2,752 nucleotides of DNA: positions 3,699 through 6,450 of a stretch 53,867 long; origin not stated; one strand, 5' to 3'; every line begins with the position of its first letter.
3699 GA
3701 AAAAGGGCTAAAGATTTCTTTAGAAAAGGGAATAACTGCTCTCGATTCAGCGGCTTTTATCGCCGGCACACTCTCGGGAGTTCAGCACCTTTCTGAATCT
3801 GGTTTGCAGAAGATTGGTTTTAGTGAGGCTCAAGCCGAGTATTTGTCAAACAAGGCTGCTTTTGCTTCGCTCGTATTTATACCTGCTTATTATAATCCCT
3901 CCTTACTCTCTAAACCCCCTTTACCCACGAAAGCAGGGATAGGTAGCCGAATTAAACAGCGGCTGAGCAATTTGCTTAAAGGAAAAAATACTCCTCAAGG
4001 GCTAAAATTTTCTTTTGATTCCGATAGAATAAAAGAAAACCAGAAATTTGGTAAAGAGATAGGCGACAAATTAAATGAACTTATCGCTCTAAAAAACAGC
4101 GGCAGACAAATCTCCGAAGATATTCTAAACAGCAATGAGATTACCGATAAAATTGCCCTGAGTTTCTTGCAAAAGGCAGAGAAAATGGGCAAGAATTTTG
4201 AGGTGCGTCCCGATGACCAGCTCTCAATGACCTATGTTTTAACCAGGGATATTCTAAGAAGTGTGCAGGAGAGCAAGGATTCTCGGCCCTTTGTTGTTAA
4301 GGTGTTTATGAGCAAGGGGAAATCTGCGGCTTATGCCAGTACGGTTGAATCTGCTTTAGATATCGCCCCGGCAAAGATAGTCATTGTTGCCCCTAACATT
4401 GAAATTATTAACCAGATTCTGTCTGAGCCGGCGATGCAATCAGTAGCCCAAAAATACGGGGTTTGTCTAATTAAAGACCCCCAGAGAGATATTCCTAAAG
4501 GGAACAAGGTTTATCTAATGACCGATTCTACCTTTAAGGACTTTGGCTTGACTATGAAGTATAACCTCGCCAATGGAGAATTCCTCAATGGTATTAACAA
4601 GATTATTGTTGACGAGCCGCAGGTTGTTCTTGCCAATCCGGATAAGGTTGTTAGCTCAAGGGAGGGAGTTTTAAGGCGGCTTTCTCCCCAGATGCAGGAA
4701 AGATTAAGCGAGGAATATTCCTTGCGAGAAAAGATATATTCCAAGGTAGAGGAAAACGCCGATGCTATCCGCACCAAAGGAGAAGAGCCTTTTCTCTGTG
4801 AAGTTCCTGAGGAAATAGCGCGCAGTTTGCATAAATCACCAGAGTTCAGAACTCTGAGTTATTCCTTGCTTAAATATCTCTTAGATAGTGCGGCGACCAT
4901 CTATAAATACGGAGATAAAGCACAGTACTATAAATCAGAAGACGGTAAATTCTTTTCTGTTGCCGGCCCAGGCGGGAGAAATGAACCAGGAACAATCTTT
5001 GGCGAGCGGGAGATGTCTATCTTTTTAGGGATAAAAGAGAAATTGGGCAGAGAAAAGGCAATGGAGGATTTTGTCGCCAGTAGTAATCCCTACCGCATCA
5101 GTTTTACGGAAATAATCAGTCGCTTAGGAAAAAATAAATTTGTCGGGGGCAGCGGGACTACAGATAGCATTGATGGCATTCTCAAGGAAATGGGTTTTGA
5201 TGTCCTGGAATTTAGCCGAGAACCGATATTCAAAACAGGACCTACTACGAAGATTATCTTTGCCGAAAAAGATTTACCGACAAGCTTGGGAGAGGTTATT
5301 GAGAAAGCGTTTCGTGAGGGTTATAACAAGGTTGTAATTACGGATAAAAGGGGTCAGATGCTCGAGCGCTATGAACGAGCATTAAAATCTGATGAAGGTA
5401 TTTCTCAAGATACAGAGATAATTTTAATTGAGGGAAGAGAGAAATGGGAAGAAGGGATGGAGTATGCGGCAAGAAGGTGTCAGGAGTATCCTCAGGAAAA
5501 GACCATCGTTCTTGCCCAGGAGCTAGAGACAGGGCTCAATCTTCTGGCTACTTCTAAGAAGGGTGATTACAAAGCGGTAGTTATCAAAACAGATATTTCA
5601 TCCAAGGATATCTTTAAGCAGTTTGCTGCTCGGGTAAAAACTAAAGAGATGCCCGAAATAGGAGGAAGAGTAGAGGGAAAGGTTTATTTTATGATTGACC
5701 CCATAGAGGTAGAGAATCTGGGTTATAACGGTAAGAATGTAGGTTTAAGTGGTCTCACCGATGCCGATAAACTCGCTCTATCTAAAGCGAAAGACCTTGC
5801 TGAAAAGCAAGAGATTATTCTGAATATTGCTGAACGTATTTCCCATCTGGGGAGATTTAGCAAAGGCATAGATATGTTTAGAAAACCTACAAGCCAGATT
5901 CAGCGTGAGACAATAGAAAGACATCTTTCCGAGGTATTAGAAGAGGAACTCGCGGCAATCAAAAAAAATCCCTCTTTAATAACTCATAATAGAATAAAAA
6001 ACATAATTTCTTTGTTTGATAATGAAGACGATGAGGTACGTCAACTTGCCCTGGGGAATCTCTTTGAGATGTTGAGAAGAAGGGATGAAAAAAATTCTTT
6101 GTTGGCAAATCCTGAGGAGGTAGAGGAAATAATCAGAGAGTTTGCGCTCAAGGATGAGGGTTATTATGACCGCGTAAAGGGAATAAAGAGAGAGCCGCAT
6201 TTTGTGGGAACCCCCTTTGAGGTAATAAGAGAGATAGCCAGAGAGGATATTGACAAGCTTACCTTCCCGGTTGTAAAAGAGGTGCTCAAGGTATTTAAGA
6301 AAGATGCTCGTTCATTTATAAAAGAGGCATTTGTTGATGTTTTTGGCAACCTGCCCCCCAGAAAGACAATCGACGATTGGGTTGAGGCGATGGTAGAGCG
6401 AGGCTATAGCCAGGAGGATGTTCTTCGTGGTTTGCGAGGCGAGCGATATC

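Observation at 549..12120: Giant (~3,500-codon) membrane-anchored protein with an embedded complete SecA-like motor, coupled to a Cys-rich polytopic membrane protein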

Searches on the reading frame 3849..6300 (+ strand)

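Call 8: search_solved_structures(query=window:3849-6300:+, max_evalue=10, show_alignments=2)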
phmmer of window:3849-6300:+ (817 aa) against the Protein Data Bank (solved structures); distinct sequences matched with E-value up to 10: 0.
